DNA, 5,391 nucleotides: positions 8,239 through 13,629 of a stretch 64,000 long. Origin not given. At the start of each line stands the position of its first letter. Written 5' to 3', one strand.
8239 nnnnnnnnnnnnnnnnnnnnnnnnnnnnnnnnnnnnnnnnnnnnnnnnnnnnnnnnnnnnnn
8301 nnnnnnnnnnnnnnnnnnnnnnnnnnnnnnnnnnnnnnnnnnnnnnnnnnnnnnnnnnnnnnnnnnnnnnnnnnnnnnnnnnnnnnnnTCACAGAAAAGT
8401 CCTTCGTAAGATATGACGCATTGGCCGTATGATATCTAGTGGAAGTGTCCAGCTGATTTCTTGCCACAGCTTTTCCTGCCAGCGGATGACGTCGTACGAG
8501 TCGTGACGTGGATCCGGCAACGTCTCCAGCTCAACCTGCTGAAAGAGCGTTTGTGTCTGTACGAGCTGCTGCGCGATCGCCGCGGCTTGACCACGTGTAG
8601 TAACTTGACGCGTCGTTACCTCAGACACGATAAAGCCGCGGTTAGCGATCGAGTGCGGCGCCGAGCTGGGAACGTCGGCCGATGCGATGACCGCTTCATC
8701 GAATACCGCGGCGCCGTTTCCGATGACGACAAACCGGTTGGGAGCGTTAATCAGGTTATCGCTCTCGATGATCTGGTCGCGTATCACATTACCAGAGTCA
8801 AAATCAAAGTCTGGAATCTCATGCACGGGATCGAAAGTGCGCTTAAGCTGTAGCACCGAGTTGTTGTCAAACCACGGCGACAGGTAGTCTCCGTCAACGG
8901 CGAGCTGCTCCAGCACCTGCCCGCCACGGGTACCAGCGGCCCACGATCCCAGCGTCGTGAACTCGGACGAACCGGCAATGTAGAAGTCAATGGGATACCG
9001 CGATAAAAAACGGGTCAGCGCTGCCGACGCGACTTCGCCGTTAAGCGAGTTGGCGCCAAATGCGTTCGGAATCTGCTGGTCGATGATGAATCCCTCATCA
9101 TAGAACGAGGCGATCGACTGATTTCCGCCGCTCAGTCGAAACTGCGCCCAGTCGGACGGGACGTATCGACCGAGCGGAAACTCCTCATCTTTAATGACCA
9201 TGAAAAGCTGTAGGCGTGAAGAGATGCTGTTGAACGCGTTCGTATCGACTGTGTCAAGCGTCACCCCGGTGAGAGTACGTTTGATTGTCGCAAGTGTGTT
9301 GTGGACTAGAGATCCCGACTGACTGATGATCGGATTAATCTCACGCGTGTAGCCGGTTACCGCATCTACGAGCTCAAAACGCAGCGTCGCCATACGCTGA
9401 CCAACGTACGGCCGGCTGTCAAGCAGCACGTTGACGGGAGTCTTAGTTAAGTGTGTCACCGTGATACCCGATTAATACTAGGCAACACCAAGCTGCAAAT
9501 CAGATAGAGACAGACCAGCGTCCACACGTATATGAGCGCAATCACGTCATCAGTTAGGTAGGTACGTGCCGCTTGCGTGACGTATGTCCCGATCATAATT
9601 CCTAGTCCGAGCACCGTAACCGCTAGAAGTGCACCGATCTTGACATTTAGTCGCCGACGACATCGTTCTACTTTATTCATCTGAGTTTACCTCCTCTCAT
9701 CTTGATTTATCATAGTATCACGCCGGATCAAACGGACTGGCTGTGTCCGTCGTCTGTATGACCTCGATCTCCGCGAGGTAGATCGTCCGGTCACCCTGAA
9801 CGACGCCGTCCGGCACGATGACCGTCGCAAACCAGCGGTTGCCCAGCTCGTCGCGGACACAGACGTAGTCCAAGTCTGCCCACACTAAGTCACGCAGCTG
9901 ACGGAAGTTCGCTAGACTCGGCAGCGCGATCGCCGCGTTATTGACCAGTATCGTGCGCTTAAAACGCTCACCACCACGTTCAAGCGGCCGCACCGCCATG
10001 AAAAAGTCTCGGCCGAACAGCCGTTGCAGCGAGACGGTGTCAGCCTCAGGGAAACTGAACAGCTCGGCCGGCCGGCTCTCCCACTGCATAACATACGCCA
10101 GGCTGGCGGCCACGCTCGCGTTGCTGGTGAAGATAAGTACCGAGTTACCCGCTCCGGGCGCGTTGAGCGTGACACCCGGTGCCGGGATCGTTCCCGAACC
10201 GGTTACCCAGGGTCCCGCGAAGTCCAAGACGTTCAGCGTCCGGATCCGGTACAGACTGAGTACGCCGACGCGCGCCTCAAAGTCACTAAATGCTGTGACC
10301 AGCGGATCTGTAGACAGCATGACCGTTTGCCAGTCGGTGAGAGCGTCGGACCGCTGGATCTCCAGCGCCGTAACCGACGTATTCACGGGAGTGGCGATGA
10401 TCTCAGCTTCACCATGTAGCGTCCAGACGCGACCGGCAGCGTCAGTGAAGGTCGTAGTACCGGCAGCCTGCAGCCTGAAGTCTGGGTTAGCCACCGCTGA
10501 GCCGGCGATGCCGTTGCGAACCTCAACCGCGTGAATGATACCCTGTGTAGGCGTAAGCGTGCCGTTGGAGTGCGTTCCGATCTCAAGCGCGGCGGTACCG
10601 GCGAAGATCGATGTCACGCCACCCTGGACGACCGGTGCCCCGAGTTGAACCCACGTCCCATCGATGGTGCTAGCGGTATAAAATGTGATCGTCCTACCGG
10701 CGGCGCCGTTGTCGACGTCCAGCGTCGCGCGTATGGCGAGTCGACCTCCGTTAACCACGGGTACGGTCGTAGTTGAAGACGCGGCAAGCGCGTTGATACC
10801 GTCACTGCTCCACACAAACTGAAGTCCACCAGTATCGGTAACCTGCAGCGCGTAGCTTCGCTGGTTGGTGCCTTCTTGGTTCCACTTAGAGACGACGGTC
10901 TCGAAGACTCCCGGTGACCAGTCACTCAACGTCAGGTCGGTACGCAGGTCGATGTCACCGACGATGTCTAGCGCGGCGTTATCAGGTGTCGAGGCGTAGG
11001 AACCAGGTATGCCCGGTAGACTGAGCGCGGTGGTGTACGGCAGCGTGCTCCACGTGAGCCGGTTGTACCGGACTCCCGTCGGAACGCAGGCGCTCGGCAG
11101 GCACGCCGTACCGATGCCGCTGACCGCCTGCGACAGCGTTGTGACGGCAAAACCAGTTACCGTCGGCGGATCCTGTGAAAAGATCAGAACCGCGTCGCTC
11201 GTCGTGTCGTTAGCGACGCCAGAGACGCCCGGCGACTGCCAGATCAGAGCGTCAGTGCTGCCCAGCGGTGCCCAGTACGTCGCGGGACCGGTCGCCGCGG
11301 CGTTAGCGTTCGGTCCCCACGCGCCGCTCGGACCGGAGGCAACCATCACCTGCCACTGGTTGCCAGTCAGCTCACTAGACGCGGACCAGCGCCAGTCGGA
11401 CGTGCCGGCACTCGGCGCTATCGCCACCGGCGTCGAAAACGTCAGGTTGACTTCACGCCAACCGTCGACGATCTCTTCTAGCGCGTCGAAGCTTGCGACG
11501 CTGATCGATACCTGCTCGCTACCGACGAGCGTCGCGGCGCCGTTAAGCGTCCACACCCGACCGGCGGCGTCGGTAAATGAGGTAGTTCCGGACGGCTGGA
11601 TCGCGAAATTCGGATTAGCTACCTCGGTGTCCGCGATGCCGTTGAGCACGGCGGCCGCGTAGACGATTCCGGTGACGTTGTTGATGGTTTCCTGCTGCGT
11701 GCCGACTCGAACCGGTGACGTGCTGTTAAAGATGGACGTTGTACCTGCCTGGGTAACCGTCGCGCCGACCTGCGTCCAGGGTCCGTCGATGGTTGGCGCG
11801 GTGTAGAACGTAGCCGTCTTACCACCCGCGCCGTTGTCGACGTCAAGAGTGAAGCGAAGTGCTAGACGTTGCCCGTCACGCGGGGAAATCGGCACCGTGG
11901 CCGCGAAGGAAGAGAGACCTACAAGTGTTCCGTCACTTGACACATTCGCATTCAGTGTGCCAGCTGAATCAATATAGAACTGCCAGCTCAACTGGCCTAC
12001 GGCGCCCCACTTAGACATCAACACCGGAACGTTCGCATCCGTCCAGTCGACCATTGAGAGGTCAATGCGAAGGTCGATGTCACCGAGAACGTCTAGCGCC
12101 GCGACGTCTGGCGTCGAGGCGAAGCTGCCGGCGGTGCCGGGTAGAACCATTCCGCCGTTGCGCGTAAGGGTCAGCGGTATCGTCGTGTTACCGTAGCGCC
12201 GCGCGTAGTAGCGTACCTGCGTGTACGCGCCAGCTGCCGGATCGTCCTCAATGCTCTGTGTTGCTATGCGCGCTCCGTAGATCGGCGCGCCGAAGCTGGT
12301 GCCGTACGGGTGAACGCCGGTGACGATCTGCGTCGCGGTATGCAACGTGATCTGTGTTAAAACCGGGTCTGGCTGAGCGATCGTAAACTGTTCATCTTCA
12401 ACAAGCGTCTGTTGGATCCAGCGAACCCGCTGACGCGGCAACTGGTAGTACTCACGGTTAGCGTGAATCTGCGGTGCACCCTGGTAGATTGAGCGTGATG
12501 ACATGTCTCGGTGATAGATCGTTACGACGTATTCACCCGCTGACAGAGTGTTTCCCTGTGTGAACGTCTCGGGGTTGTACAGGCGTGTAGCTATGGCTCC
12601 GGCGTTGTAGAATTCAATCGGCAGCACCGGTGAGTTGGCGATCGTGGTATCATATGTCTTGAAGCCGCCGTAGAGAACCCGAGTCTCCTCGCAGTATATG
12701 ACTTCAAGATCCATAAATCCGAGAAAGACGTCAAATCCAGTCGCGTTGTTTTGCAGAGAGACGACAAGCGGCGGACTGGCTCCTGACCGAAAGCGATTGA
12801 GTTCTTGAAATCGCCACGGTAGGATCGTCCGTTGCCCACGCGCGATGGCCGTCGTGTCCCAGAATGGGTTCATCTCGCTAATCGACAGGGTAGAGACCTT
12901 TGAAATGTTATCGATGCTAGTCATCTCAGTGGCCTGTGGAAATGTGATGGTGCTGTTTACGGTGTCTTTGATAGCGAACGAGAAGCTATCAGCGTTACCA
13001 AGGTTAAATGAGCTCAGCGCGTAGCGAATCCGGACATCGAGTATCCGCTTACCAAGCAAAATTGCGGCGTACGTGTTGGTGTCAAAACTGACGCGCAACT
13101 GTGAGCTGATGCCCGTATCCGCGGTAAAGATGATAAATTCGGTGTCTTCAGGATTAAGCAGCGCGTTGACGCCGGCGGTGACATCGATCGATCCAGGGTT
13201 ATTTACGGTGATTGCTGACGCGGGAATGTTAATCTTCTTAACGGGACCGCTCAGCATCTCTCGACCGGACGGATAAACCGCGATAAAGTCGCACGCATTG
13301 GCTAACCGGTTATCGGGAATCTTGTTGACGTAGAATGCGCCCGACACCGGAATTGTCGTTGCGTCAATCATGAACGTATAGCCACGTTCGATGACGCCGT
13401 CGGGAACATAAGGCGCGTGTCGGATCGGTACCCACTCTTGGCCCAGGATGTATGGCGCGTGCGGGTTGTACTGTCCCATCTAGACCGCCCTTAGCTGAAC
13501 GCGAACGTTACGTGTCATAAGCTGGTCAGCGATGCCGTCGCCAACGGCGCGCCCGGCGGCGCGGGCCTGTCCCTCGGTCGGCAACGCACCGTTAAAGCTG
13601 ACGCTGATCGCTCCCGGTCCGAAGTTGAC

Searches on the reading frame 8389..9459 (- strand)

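Call 79: search_protein_families(library=phrogs, proteins=[window:8389-9459:-], max_evalue=0.0001)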
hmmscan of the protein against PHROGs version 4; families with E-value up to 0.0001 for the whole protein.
window:8389-9459:- (356 aa): 1 family
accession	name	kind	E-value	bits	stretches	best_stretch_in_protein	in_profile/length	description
phrog_1887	-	tail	2.2e-10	41.2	1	39-353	319-654/670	tail protein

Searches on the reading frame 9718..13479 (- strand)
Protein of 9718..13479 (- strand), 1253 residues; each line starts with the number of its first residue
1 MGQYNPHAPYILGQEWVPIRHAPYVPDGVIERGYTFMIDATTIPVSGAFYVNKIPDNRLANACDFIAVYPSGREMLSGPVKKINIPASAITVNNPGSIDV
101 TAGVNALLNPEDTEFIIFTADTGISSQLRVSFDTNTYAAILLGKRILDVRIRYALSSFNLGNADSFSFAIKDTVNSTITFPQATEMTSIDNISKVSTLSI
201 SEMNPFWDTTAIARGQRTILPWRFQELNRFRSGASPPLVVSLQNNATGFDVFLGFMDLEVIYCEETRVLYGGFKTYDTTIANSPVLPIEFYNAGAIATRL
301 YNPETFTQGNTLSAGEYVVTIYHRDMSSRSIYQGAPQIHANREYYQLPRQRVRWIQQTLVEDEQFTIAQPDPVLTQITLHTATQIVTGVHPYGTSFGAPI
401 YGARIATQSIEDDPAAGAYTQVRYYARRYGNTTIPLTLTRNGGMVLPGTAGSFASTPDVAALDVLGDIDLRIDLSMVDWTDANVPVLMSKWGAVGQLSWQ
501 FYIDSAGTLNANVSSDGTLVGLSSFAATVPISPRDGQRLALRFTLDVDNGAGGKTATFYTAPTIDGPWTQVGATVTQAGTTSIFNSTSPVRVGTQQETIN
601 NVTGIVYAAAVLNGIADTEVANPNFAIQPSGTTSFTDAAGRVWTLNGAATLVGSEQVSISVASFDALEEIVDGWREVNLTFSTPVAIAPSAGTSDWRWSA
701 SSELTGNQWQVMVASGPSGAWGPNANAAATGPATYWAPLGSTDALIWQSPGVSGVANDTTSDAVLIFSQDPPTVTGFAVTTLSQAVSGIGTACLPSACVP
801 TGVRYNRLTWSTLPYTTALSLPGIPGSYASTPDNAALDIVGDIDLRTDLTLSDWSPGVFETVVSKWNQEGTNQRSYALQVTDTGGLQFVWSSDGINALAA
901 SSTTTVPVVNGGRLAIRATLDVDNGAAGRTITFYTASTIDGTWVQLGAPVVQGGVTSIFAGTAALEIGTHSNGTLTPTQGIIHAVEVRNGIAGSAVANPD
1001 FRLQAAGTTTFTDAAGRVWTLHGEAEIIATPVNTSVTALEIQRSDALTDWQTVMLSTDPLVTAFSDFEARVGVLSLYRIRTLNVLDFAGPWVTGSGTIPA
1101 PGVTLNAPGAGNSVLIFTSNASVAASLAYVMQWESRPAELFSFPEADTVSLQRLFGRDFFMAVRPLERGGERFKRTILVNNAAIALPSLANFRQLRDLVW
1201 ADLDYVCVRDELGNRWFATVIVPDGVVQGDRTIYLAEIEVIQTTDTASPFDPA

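Call 79: search_protein_families(library=phrogs, proteins=[window:9718-13479:-], max_evalue=0.0001)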
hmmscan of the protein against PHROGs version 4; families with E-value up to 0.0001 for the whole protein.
window:9718-13479:- (1253 aa): 1 family
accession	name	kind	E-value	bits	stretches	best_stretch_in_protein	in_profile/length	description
phrog_5313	-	unknown function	4.8e-77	261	2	429-653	212-436/1052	-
